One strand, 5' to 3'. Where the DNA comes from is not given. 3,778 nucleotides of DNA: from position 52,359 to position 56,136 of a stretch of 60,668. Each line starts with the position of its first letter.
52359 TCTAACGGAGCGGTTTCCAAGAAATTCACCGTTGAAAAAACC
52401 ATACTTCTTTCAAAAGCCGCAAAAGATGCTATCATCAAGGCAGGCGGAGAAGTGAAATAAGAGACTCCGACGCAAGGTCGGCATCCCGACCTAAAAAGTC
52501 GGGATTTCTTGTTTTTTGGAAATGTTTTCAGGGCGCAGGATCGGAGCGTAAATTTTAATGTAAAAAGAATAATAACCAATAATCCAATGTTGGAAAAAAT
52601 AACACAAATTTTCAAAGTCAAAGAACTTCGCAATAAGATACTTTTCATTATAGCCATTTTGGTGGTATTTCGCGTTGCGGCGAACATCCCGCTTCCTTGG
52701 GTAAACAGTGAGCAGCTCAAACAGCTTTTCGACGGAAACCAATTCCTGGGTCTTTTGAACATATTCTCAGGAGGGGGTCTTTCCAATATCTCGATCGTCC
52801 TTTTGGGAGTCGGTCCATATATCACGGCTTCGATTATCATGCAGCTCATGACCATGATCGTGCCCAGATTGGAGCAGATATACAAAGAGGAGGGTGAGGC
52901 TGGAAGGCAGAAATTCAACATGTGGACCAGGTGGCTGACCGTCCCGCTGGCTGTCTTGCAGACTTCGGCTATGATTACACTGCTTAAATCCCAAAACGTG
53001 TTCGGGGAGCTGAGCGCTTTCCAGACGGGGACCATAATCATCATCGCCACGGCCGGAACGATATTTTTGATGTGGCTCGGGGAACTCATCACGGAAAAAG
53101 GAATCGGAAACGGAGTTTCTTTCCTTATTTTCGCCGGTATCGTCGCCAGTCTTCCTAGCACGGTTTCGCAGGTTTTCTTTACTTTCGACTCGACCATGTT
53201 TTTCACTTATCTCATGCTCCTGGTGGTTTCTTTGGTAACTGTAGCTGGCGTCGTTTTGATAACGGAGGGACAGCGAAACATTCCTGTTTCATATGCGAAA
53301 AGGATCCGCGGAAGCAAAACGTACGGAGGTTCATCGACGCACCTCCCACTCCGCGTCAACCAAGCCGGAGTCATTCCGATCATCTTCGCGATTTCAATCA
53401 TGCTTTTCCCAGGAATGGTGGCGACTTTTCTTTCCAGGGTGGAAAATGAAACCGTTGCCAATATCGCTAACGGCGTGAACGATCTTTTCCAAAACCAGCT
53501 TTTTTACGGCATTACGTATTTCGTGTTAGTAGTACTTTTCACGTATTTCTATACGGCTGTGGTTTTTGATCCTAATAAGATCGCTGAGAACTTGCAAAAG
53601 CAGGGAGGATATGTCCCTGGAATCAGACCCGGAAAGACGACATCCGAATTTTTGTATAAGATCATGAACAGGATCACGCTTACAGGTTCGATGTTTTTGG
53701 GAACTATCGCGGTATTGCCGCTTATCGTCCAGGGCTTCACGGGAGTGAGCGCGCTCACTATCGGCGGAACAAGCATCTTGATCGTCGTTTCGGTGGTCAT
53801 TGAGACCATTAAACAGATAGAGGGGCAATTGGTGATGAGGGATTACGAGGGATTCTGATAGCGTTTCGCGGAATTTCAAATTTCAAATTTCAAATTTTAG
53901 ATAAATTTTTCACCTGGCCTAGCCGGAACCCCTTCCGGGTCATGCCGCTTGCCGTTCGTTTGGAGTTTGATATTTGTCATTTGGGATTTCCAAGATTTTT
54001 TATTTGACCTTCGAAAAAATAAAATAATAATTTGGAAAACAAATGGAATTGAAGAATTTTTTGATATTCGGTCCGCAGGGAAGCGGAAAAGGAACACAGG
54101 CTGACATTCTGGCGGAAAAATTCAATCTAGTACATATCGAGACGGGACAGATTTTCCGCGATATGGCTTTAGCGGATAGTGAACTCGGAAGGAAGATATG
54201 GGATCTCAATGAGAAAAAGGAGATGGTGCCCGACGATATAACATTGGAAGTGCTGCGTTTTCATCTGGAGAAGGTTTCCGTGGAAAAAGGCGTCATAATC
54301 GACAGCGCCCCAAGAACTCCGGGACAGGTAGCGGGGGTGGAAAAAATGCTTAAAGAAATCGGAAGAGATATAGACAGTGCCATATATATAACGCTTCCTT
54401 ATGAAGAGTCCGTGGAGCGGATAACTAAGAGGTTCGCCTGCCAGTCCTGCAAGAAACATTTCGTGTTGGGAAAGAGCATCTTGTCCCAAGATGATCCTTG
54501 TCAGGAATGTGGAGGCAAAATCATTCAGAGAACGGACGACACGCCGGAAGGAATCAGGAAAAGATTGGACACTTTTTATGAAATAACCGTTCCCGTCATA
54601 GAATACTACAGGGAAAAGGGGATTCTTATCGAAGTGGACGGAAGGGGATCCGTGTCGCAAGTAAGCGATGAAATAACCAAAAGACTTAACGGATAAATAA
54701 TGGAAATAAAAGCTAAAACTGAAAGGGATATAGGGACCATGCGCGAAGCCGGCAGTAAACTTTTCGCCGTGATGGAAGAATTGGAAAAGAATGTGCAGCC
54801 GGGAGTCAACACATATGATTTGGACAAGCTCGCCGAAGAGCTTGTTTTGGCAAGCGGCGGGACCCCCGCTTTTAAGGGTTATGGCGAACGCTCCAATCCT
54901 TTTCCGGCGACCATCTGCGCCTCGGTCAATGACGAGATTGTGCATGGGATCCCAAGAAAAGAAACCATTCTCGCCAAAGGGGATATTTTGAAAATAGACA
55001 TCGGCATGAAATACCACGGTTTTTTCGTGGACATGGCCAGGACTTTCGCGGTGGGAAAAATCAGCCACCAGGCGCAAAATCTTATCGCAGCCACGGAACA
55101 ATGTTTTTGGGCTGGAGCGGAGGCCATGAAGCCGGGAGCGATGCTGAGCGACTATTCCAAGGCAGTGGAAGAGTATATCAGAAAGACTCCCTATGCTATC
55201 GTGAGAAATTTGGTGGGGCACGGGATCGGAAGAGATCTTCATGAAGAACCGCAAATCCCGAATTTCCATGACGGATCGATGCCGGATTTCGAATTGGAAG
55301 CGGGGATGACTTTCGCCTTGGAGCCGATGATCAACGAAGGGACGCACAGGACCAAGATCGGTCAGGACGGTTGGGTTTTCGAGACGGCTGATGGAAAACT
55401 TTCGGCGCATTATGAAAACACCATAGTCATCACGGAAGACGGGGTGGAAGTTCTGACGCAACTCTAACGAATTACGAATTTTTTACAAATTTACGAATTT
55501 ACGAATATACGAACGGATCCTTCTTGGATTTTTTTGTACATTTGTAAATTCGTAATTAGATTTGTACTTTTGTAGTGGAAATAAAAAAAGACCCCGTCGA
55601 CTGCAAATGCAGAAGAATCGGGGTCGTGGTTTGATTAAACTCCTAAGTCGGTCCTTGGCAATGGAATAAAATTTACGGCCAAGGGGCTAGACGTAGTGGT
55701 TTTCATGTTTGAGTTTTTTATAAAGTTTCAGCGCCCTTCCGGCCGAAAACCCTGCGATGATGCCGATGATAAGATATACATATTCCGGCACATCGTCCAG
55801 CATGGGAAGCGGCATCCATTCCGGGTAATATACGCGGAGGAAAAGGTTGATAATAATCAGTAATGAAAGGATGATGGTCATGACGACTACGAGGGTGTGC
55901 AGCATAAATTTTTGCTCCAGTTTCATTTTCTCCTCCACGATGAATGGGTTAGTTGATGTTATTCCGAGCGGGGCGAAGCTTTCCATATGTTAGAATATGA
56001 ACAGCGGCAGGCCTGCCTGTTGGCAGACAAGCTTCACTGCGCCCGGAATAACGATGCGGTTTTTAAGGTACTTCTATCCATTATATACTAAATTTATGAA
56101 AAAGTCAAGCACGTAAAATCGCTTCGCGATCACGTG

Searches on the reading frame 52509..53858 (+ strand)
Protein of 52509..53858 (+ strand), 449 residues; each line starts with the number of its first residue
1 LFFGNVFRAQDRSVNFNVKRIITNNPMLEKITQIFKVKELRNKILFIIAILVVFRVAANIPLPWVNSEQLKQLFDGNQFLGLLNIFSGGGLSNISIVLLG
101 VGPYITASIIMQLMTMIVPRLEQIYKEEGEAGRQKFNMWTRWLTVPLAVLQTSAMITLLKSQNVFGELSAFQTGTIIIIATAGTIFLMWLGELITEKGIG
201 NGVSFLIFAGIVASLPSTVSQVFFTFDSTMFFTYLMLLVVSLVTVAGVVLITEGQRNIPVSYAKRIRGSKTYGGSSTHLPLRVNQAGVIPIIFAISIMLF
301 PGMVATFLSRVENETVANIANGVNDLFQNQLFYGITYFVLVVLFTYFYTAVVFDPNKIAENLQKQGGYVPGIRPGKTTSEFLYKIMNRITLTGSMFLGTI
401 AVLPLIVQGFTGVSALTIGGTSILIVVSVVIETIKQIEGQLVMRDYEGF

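Call 70: search_protein_families(library=pfam, proteins=[window:52509-53858:+], max_evalue=0.00001)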
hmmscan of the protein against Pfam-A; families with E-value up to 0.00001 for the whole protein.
window:52509-53858:+ (449 aa): 1 family
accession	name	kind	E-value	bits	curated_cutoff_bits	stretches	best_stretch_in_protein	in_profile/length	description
PF00344.25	SecY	-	1e-106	357.2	32.2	1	95-434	1-306/306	SecY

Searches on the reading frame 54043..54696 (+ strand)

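Call 70: search_protein_families(library=pfam, proteins=[window:54043-54696:+], max_evalue=0.00001)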
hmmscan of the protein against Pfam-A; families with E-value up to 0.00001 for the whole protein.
window:54043-54696:+ (217 aa): 5 families
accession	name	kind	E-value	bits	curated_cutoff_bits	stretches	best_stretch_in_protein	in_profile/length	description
PF00406.28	ADK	-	1.5e-35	123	26.8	1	8-193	1-150/151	Adenylate kinase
PF13207.12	AAA_17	-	2.4e-19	70.4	27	1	9-130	1-122/136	AAA domain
PF13238.12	AAA_18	-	1.7e-08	35.4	29.4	1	7-130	2-111/128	AAA domain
PF02224.24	Cytidylate_kin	-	3.3e-07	30.7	26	1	8-62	3-57/211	Cytidylate kinase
PF13671.12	AAA_33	-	4.4e-06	27.5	27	1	7-130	3-118/143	AAA domain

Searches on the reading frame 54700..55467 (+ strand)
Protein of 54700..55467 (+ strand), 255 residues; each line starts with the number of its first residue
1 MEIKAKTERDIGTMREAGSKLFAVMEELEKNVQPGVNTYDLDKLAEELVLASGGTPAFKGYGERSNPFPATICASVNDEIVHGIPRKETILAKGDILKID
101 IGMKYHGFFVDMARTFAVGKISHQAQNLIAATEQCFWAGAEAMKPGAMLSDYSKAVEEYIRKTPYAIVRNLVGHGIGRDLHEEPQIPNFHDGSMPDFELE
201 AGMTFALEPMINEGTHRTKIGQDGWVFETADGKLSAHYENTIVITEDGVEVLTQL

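Call 13: search_protein_families(library=pfam, proteins=[window:54700-55467:+])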
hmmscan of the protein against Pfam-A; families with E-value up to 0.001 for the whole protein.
window:54700-55467:+ (255 aa): 1 family
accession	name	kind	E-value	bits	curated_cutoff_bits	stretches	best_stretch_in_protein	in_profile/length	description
PF00557.29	Peptidase_M24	-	9.6e-51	172.9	23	1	14-246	3-208/208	Metallopeptidase family M24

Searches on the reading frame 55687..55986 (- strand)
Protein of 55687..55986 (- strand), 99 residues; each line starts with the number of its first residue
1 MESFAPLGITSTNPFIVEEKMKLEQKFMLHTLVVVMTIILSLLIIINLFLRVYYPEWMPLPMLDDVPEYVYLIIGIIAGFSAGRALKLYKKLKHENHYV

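Call 13: search_protein_families(library=pfam, proteins=[window:55687-55986:-])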
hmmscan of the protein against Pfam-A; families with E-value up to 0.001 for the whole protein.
window:55687-55986:- (99 aa): 1 family
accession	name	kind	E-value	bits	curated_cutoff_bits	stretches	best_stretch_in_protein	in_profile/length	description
PF13789.11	DUF4181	-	0.00084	20.2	25.4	0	8-99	14-91/108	Domain of unknown function (DUF4181)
